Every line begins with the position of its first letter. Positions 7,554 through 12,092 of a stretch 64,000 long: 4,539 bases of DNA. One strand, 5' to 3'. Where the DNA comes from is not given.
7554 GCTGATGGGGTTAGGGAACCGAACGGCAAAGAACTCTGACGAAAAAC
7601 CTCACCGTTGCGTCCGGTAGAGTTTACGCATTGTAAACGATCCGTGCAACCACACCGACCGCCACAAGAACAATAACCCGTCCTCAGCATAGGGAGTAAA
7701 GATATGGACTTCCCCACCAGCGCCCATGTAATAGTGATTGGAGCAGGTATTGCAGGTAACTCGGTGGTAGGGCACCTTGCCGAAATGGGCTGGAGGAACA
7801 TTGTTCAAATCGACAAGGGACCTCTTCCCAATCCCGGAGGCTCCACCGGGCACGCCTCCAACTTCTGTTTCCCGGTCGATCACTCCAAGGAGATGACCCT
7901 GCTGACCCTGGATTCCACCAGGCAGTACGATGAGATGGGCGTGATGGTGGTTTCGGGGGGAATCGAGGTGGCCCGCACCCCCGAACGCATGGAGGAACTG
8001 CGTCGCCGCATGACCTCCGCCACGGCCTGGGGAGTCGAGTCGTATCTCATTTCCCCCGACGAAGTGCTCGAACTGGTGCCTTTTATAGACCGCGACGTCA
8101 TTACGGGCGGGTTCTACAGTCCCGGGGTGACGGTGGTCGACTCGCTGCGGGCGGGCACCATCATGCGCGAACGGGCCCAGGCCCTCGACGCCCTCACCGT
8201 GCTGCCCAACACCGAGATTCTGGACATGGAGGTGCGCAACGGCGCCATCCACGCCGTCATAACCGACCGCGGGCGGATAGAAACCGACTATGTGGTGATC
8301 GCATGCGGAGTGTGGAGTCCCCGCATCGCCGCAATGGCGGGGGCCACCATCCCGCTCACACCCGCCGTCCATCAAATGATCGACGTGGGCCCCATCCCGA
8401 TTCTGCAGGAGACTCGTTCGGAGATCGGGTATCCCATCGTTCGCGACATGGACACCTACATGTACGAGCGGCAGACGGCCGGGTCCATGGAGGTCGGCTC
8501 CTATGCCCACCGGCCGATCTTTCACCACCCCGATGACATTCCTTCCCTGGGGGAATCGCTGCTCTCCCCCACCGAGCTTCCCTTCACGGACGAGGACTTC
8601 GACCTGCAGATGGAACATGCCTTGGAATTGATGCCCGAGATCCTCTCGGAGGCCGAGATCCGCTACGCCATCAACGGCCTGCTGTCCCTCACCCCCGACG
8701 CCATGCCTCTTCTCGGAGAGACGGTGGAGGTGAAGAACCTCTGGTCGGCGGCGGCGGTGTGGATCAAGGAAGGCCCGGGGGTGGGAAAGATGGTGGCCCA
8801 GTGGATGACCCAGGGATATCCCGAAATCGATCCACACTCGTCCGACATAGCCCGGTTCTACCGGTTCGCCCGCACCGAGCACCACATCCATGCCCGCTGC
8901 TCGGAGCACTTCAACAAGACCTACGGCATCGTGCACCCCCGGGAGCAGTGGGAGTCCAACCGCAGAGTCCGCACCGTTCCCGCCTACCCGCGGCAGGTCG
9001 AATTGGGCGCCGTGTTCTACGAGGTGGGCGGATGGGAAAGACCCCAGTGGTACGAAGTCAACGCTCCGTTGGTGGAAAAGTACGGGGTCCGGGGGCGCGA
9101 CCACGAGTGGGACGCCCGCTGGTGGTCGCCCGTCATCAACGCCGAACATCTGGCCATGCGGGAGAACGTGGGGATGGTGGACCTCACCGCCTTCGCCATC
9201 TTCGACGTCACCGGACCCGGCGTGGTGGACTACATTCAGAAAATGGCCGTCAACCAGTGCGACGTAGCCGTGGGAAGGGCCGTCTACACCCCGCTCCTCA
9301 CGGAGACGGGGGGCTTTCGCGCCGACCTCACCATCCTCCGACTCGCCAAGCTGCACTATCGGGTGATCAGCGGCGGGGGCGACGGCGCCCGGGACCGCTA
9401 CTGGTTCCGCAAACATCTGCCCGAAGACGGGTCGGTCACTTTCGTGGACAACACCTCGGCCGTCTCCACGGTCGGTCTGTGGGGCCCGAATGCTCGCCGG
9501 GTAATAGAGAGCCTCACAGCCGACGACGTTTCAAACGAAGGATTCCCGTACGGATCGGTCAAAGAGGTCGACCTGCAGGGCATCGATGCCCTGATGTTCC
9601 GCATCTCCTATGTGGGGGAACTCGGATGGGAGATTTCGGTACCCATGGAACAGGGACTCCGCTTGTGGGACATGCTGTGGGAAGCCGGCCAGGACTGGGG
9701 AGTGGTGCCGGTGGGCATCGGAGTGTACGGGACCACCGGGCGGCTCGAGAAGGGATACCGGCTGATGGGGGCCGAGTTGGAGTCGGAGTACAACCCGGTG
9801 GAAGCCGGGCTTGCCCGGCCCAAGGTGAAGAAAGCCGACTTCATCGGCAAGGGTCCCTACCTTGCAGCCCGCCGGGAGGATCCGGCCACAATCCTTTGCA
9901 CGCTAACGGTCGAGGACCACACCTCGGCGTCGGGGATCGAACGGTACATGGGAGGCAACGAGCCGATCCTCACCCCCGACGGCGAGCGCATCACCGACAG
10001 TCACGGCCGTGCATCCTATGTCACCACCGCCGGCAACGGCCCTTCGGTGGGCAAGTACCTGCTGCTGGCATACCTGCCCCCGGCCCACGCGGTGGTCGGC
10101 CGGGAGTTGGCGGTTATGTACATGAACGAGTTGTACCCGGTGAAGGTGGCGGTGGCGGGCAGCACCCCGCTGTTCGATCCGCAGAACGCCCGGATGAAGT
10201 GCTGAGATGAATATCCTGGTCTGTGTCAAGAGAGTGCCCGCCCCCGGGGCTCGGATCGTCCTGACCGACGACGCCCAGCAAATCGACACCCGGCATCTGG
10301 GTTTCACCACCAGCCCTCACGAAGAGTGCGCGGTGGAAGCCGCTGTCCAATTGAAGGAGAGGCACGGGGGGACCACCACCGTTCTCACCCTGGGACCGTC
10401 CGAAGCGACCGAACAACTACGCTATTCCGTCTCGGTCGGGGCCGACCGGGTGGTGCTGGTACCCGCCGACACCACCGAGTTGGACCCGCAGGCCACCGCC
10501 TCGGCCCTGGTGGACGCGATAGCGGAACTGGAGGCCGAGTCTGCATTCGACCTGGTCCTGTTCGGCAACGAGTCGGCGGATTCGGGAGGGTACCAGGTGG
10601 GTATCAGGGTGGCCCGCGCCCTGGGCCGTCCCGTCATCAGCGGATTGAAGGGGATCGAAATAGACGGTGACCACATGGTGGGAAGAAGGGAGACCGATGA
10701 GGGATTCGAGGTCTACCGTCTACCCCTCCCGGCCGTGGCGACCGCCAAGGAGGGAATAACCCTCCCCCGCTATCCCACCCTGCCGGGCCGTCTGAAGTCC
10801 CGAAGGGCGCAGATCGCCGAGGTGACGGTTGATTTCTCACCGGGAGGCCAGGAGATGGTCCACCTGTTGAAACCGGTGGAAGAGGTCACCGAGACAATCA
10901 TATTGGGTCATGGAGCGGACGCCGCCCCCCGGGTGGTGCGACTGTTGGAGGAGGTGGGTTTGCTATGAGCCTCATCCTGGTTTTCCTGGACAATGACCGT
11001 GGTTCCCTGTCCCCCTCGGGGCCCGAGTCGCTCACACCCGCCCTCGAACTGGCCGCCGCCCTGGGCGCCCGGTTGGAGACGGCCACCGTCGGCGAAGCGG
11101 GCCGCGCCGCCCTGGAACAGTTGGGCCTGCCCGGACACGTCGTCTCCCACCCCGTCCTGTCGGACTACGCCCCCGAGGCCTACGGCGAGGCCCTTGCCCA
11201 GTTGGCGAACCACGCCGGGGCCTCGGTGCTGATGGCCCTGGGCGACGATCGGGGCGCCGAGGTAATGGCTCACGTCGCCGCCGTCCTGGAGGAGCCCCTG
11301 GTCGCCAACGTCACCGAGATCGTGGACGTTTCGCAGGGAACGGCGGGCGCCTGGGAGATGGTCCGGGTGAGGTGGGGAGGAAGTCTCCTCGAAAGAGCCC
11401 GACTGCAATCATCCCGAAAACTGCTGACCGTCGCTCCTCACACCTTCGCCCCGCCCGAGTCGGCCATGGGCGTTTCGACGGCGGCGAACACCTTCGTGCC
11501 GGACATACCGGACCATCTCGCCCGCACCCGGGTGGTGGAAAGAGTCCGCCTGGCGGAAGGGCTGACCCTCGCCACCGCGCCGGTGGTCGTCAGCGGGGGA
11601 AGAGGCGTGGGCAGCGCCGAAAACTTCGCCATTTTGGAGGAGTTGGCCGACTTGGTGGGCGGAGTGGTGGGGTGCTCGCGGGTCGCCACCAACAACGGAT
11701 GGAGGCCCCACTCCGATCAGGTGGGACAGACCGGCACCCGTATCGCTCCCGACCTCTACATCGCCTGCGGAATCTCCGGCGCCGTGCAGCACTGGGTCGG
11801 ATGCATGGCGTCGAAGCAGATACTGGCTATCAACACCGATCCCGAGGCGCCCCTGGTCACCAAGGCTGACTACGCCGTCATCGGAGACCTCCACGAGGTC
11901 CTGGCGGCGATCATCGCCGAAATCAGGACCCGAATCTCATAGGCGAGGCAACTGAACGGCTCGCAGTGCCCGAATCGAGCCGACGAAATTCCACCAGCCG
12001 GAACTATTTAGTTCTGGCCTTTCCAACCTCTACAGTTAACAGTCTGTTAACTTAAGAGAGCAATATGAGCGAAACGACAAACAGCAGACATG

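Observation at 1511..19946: Hybrid betaine catabolic supercluster: corrinoid demethylase plus DMG-dehydrogenase-family/EtfAB plus ProVWX importer plus caiD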

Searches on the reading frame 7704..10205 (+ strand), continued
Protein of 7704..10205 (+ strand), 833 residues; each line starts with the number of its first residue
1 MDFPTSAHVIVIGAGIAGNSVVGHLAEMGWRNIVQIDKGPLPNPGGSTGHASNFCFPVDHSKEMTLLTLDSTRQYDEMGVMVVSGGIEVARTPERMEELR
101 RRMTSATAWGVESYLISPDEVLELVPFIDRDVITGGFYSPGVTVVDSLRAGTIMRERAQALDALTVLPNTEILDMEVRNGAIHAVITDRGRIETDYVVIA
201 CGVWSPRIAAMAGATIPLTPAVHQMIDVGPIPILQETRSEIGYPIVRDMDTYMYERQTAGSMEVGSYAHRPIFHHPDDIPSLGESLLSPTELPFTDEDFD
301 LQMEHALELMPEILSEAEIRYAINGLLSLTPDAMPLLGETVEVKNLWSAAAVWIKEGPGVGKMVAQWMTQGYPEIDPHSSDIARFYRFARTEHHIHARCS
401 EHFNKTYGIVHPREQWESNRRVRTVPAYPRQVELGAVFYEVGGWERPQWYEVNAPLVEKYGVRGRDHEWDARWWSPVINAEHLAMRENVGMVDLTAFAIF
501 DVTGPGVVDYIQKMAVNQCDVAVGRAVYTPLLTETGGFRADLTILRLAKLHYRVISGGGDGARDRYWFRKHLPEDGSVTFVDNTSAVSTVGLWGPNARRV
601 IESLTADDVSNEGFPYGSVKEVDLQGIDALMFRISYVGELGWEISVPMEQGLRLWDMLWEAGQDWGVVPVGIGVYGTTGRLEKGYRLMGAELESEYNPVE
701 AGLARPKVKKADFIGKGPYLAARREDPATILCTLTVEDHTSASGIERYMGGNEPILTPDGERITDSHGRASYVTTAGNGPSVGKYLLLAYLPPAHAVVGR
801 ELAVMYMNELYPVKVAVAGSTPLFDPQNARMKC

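Call 61: search_protein_families(library=pfam, proteins=[L041:6337-7629:-, L041:7698-8570:+, L041:8574-10307:-, L041:10958-11740:+, L041:12252-13502:+, L041:5357-5758:-], max_evalue=0.01)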
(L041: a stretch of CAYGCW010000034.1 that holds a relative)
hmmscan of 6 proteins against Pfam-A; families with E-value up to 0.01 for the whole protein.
L041:6337-7629:- (430 aa): 2 families
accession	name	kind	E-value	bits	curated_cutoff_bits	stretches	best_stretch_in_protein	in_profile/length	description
PF20510.4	HgmA_N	-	9.1e-117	389.6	20.2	1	6-275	2-273/273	Homogentisate 1,2-dioxygenase N-terminal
PF04209.19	HgmA_C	-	5.3e-72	241.1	21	1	276-428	1-153/153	Homogentisate 1,2-dioxygenase C-terminal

L041:7698-8570:+ (290 aa): 6 families
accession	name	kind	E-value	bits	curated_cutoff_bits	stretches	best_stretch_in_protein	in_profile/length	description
PF01614.24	IclR_C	-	1.9e-32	112.7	24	1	115-281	7-173/174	Bacterial transcriptional regulator IclR C-terminal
PF09339.16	HTH_IclR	-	1.3e-14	54.1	22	1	44-92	1-51/52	IclR helix-turn-helix domain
PF25213.1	HVO_A0261_N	-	1.2e-06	28.7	35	1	45-100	10-63/86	HVO_A0261 N-terminal domain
PF12802.13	MarR_2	-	7.6e-05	23.2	27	1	48-97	7-60/61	MarR family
PF17782.7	DprA_WH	-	0.00035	21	22.9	1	50-94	16-60/61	DprA winged helix domain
PF01978.25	TrmB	-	0.00051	20.3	25.6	1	51-96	14-59/68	Sugar-specific transcriptional regulator TrmB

L041:8574-10307:- (577 aa): 1 family
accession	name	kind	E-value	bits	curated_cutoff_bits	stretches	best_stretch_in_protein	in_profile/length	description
PF01268.25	FTHFS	-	1.7e-249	829.2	27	1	3-577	2-556/556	Formate--tetrahydrofolate ligase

L041:10958-11740:+ (260 aa): 2 families
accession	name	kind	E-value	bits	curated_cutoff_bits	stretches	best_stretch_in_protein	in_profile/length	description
PF00378.25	ECH_1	-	1.4e-62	211.7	27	1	14-259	7-250/251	Enoyl-CoA hydratase/isomerase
PF16113.10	ECH_2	-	2.7e-30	106.5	27.2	1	16-192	4-185/335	Enoyl-CoA hydratase/isomerase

L041:12252-13502:+ (416 aa): 2 families
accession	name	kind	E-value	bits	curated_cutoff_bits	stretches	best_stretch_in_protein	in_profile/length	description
PF00557.29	Peptidase_M24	-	1.5e-30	107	23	1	191-400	2-208/208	Metallopeptidase family M24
PF01321.24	Creatinase_N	-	0.00013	22.9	22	1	36-158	1-100/128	Creatinase/Prolidase N-terminal domain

L041:5357-5758:- (133 aa): 1 family
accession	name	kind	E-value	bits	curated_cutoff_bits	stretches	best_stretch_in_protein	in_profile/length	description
PF11238.13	DUF3039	-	2e-27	95.1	22.7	1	76-129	1-54/56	Protein of unknown function (DUF3039)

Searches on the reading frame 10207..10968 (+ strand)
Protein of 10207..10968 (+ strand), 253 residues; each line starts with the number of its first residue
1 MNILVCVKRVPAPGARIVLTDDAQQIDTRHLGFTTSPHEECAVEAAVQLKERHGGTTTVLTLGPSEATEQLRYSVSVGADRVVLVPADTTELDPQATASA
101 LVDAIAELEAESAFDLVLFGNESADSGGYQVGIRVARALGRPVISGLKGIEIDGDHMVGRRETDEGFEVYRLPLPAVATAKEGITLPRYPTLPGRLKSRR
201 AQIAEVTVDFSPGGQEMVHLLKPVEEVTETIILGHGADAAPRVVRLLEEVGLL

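Call 3: search_protein_families(library=pfam, proteins=[window:10207-10968:+])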
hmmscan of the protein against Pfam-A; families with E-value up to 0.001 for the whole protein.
window:10207-10968:+ (253 aa): 1 family
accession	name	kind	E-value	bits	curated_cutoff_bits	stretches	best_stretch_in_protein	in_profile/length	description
PF01012.27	ETF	-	4.8e-31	108.4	26.7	1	31-209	9-179/181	Electron transfer flavoprotein domain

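Call 4: search_protein_families(library=ncbifam, proteins=[window:10207-10968:+])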
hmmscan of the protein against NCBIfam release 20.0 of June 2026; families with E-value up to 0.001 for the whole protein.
window:10207-10968:+ (253 aa): 5 families
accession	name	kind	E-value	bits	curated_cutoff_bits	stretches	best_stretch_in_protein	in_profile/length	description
TIGR04503.1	mft_etfB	hypoth_equivalog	2.8e-24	86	200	1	26-246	21-255/290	mycofactocin-associated electron transfer flavoprotein beta subunit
NF040731.1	flavo_sub_EftB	exception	4.3e-24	85.3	445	1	2-205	1-202/260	electron transfer flavoprotein subunit beta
NF008998.0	PRK12342.1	equivalog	3.1e-23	82.4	338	1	1-200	1-196/254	electron transfer flavoprotein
NF042971.1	AcrlCoAredClosAcrB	equivalog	4.5e-23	81.6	475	1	1-200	1-199/266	acryloyl-CoA reductase electron transfer subunit gamma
NF002888.0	PRK03359.1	subfamily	2.5e-19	69.7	219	1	1-196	1-196/256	putative electron transfer flavoprotein FixA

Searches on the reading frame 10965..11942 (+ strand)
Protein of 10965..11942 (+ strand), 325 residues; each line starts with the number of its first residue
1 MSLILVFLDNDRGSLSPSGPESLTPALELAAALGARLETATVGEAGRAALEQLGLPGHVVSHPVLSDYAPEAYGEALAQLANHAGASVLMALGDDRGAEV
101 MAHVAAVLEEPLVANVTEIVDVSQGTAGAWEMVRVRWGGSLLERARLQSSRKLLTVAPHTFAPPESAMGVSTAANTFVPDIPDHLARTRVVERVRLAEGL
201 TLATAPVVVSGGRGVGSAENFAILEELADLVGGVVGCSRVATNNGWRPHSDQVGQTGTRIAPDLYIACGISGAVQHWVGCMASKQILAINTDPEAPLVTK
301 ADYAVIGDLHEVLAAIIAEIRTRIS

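Call 3: search_protein_families(library=pfam, proteins=[window:10965-11942:+])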
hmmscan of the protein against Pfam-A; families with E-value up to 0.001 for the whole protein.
window:10965-11942:+ (325 aa): 2 families
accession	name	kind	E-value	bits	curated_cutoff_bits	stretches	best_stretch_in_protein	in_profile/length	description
PF00766.25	ETF_alpha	-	2.4e-33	114.4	27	1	202-280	2-80/81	Electron transfer flavoprotein FAD-binding domain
PF01012.27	ETF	-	1.1e-19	71.4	26.7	1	5-167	2-166/181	Electron transfer flavoprotein domain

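Call 4: search_protein_families(library=ncbifam, proteins=[window:10965-11942:+])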
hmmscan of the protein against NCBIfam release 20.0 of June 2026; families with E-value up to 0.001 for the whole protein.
window:10965-11942:+ (325 aa): 5 families
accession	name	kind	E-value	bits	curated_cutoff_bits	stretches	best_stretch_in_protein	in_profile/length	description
NF042970.1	AcrlCoAredClosAcrA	equivalog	8e-40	137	600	2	182-322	215-359/360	acryloyl-CoA reductase electron transfer subunit beta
NF002889.0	PRK03363.1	equivalog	1.2e-36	126.6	549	1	25-319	19-310/313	electron transfer flavoprotein subunit alpha/FixB family protein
NF038209.1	mft_etfA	equivalog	4.2e-33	115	240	1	39-318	27-300/303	mycofactocin-associated electron transfer flavoprotein alpha subunit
NF008884.0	PRK11916.1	equivalog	6.2e-33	114.5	528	1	71-320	65-310/312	electron transfer flavoprotein subunit alpha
NF051845.1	EtFlavAlphaProt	equivalog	7.7e-30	104.2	600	1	3-321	92-400/406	electron transfer flavoprotein subunit alpha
